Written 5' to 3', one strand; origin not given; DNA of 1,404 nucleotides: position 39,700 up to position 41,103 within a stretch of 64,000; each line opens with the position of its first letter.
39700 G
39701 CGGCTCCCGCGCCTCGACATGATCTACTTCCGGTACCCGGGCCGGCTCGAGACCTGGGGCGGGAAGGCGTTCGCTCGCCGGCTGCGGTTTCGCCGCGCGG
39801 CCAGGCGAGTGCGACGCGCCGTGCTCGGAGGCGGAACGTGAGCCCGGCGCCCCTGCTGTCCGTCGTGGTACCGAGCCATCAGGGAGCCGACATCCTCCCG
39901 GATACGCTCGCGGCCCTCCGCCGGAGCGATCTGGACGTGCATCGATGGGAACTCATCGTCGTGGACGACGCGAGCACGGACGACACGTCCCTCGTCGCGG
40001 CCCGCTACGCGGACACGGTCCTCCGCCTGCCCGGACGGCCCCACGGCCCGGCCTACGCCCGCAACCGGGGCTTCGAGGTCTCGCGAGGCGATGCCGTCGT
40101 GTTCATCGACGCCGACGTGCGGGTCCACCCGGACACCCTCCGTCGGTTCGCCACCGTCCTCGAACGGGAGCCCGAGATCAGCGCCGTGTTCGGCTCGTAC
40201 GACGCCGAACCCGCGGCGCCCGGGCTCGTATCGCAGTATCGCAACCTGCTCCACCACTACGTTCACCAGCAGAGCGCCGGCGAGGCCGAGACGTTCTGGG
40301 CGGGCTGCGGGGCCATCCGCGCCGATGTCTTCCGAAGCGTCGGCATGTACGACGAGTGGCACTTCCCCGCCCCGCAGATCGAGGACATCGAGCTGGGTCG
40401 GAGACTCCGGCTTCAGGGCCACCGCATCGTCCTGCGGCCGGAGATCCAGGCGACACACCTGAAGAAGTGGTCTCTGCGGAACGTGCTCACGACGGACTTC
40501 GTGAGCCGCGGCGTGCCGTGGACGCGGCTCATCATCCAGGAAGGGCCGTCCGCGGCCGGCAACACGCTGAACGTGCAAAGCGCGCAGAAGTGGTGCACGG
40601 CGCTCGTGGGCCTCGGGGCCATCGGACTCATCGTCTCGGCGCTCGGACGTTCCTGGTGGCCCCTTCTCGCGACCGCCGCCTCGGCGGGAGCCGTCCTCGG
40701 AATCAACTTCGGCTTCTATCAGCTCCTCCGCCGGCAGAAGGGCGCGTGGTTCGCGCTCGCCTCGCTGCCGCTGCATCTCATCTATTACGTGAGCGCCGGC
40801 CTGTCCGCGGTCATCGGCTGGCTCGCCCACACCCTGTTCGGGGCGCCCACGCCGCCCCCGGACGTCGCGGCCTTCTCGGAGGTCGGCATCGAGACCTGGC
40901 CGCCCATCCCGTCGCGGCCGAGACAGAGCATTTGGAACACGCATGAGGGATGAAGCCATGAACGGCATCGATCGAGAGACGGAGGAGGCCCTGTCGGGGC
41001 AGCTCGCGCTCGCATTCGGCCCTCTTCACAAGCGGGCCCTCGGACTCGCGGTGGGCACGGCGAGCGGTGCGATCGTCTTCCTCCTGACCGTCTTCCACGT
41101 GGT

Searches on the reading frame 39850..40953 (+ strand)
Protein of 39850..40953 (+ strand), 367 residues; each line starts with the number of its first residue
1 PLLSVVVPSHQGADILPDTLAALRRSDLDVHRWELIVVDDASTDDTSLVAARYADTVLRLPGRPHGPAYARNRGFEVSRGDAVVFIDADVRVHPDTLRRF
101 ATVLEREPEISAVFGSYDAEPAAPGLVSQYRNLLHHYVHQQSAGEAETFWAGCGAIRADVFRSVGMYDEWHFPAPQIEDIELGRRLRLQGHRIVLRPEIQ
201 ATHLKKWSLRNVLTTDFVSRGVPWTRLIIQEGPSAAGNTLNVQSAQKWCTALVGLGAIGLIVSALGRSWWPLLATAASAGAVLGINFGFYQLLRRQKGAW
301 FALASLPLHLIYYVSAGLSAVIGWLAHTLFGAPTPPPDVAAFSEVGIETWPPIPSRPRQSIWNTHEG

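Call 9: search_protein_families(library=pfam, proteins=[window:39945-40946:+], max_evalue=0.001)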
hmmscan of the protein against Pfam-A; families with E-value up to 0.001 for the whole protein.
window:39945-40946:+ (333 aa): 0 families

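Call 43: search_protein_families(library=ncbifam, proteins=[window:39850-40953:+], max_evalue=0.001)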
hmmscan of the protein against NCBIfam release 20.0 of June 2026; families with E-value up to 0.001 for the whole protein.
window:39850-40953:+ (367 aa): 18 families
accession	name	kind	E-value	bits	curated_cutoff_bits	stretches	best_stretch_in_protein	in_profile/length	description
NF041875.1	EPS_EpsD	equivalog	2.7e-28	99.3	370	1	3-205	1-208/325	exopolysaccharide biosynthesis glycosyltransferase EpsD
TIGR03965.1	mycofact_glyco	equivalog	1.6e-19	70.2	280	1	4-213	77-290/467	mycofactocin biosynthesis glycosyltransferase MftF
TIGR04283.1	glyco_like_mftF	equivalog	3.7e-19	69.2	182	1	3-217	1-199/221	TIGR04283 family arsenosugar biosynthesis glycosyltransferase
NF007482.0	PRK10073.1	equivalog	5.7e-14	51.9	423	1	2-103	7-109/334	glycosyltransferase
NF038302.1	EPS_HpsE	equivalog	3.7e-13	49.1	300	1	3-115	3-122/307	hormogonium polysaccharide biosynthesis glycosyltransferase HpsE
NF047683.1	TeichurnBiosyTuaG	equivalog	1.3e-11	44.7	400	1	1-118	6-124/252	teichuronic acid biosynthesis protein TuaG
TIGR03937.1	PgaC_IcaA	equivalog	8.1e-11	41.5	422.3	1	2-199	46-246/407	poly-beta-1,6-N-acetyl-D-glucosamine synthase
NF038299.1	EPS_HpsN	equivalog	4.4e-10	39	425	1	1-115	1-117/317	hormogonium polysaccharide biosynthesis glycosyltransferase HpsN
NF041865.1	EpsU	equivalog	5.3e-10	38.9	700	1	4-194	42-236/394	exopolysaccharide biosynthesis GT2 family glycosyltransferase EpsU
NF010496.0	PRK13915.1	equivalog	1.1e-09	37.8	262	1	3-118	33-156/307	glucosyl-3-phosphoglycerate synthase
TIGR03111.1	glyc2_xrt_Gpos1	hypoth_equivalog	1.6e-08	33.8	363.95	1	1-139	49-188/439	TIGR03111 family XrtG-associated glycosyltransferase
NF050819.1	PolSacchBiosHfsG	equivalog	3.2e-07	29.8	500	1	1-205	12-218/302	polysaccharide biosynthesis protein HfsG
TIGR03469.1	HpnB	hypoth_equivalog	1.7e-06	27.3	379.25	1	1-105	44-161/386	hopene-associated glycosyltransferase HpnB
TIGR03472.1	HpnI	equivalog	1.7e-06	27.1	310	1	79-324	126-357/373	bacteriohopanetetrol glucosamine biosynthesis glycosyltransferase HpnI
NF007986.1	PRK10714.1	equivalog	7.2e-06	25.2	529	1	3-105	8-116/316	undecaprenyl-phosphate 4-deoxy-4-formamido-L-arabinose transferase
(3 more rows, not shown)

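Call 87: search_protein_families(library=pfam, proteins=[window:39850-40953:+], max_evalue=0.01)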
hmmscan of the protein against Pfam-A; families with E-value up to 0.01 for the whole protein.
window:39850-40953:+ (367 aa): 5 families
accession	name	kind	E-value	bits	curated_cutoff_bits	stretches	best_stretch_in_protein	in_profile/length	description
PF00535.33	Glycos_transf_2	-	3.5e-25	89.3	23.3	1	4-163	1-166/168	Glycosyl transferase family 2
PF13641.12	Glyco_tranf_2_3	-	1.6e-13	51.7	27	1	3-206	3-214/230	Glycosyltransferase like family 2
PF10111.15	Glyco_tranf_2_2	-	1.8e-11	44.5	27.3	1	11-211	10-224/276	Glycosyltransferase like family 2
PF13632.12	Glyco_trans_2_3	-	3.5e-09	37.2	27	1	83-282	2-173/198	Glycosyl transferase family group 2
PF13506.12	Glyco_transf_21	-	1.6e-05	24.8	21.7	1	73-212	24-165/174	Glycosyl transferase family 21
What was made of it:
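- Tried and rejected: The real gene is 39850-40953, a GT2 (calls 43, 87).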
